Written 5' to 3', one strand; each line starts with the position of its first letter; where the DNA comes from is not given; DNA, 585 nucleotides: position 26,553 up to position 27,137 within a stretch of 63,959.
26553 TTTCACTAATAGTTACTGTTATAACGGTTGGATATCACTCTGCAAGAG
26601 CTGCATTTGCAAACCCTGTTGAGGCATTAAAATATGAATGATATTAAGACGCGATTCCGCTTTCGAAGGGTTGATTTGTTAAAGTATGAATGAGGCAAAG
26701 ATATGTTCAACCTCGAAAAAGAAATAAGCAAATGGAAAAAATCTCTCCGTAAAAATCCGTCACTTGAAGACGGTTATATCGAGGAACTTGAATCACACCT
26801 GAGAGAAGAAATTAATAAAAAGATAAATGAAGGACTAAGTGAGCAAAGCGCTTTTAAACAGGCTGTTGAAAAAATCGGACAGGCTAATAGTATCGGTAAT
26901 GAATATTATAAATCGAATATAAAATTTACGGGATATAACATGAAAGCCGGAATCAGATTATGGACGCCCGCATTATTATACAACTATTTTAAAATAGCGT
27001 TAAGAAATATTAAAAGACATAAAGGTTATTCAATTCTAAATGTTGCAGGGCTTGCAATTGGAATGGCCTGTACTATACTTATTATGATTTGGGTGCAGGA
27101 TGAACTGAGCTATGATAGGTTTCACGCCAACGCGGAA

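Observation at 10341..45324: One PadR gene heading a ~35-kb co-directional array of 13 paralogous double-FtsX (MacB-type) permease genes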

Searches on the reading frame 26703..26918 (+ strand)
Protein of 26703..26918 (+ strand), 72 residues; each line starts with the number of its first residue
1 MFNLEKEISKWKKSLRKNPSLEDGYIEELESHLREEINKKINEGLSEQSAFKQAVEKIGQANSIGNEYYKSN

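Call 69: predict_structure(alignment_id=A5)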
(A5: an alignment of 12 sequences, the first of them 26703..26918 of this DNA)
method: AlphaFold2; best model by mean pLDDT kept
length: 72 residues; sequences in the alignment: 12
mean_pLDDT: 77.9   pTM: 0.61
mean pLDDT of the five models: 77.9, 77.7, 77.7, 77.7, 77.5
residues with pLDDT >= 90: 13; 70-90: 44; 50-70: 5; < 50: 10
segments of 3 or more residues with pLDDT < 50: 61-67, 70-72
pLDDT, mean of each block of 10 residues (from residue 1): 83 79 84 91 90 80 47 35
secondary structure, 60 per line:
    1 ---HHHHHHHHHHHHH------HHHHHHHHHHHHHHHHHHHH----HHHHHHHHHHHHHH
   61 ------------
elements in order: H4-16 H23-42 H47-60

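Call 70: search_protein_representatives(alignment_id=A5)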
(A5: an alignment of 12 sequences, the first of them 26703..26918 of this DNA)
Query: 12 sequences, 72 profile positions. Proteins with E-value up to 0.001 (for the whole library): 4216; up to 1e-10: 560; up to 1e-30: 1. The best 150 are listed.
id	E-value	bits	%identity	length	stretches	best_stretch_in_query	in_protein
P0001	5.3e-32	126.1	-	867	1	1-72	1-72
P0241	3.6e-28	113.8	-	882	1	1-72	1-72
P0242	1.3e-27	112.1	-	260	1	1-72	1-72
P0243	1.3e-27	112.0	-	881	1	1-72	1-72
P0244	3.9e-27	110.5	-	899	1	1-72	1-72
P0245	6.8e-27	109.7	-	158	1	1-72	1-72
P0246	8.7e-27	109.4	-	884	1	1-72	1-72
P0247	4.2e-26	107.2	-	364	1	1-72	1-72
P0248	4.3e-26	107.2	-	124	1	1-72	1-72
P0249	5.6e-26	106.8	-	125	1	1-71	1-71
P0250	6.2e-26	106.7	-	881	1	1-72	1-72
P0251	7.7e-26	106.4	-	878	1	1-71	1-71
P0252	2.0e-25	105.0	-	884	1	1-72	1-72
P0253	3.3e-25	104.3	-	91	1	1-67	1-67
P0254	1.1e-24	102.7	-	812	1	1-72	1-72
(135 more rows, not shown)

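Call 72: fold_search(model_id=the predicted structure, library=pdb)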
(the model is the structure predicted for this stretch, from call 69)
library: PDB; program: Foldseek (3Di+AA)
matches with E <= 10: 87; with E <= 0.001: 0
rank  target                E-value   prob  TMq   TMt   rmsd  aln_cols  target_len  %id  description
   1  5y0n_A                1.4e+00  0.80  0.46  0.09   1.7        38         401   26  Crystal structure of Bacillus subtilis TmcAL bound with ATP (SeMet derivative) (released 2018-07-18)
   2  8tw7_2                2.2e+00  0.41  0.49  0.14   3.9        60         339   15  Cryo-EM structure of S. cerevisiae Ctf18-RFC-PCNA complex in Apo state conformation I (released 2024-09-04)
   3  1tfe                  2.5e+00  0.60  0.47  0.26   2.1        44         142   23  DIMERIZATION DOMAIN OF EF-TS FROM T. THERMOPHILUS (released 1996-11-08)
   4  7pkq_v                2.5e+00  0.33  0.52  0.33   5.1        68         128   15  Small subunit of the Chlamydomonas reinhardtii mitoribosome (released 2023-06-14)
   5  5y0o_A                3.0e+00  0.72  0.43  0.08   1.2        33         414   27  Crystal structure of apo BsTmcAL (released 2018-07-18)
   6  2apl                  3.0e+00  0.57  0.59  0.32   2.9        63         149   16  Crystal structure of protein PG0816 from Porphyromonas gingivalis (released 2005-09-27)
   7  7ti8_D                3.0e+00  0.33  0.49  0.14   3.9        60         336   15  Structure of the yeast clamp loader (Replication Factor C RFC) bound to the open sliding clamp (Proliferating Cell Nuc (released 2022-02-16)
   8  1sxj_D                3.2e+00  0.25  0.44  0.13   3.7        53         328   17  Crystal Structure of the Eukaryotic Clamp Loader (Replication Factor C, RFC) Bound to the DNA Sliding Clamp (Prolifera (released 2004-06-22)
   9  7u19_D                3.2e+00  0.23  0.43  0.13   3.8        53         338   17  RFC:PCNA bound to nicked DNA (released 2022-07-06)
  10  1aip_C                3.4e+00  0.47  0.48  0.19   2.6        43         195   28  EF-TU EF-TS COMPLEX FROM THERMUS THERMOPHILUS (released 1997-10-22)
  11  4mq3                  3.8e+00  0.35  0.46  0.27   3.3        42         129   26  The 1.1 Angstrom Structure of Catalytic Core Domain of FIV Integrase (released 2014-09-17)
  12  8dr4_D                4.1e+00  0.25  0.48  0.14   3.9        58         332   16  Open state of RFC:PCNA bound to a 3' ss/dsDNA junction (DNA2) without NTD (released 2022-08-17)
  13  5y0t_B                4.1e+00  0.21  0.42  0.09   7.2        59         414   14  Crystal structure of Thermotoga maritima TmcAL bound with alpha-thio ATP(Form II) (released 2018-07-18)
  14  5by1_B                4.3e+00  0.14  0.41  0.41   5.1        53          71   19  H18 Bat Influenza NS1 RNA Binding Domain (released 2015-08-19)
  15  5cwc                  4.6e+00  0.25  0.52  0.22   2.3        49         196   14  Crystal structure of de novo designed helical repeat protein DHR5 (released 2015-12-16)
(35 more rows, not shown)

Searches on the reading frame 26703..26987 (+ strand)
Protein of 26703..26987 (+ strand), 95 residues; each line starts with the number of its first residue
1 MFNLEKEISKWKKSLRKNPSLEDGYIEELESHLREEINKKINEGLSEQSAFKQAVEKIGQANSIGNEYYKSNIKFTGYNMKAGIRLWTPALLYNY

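Call 21: search_protein_families(library=pfam, proteins=[window:26703-26987:+], max_evalue=10)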
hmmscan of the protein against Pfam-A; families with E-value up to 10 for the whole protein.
window:26703-26987:+ (95 aa): 6 families
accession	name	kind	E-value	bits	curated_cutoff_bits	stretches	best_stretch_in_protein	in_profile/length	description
PF04782.17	DUF632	-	0.0043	16.8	25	1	2-52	226-276/317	Protein of unknown function (DUF632)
PF12787.12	EcsC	-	0.013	15.6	30.4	1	6-71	5-64/240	EcsC protein family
PF14643.11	DUF4455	-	0.027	13.6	30.4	1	6-60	241-295/469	Domain of unknown function (DUF4455)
PF02265.22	S1-P1_nuclease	-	0.039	14.2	29.5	1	6-86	170-249/258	S1/P1 Nuclease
PF06757.18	Ins_allergen_rp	-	0.13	12.5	23.2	1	18-69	98-151/174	Insect allergen related repeat, nitrile-specifier detoxification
PF14357.11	DUF4404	-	0.17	13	27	1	4-61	1-56/83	Domain of unknown function (DUF4404)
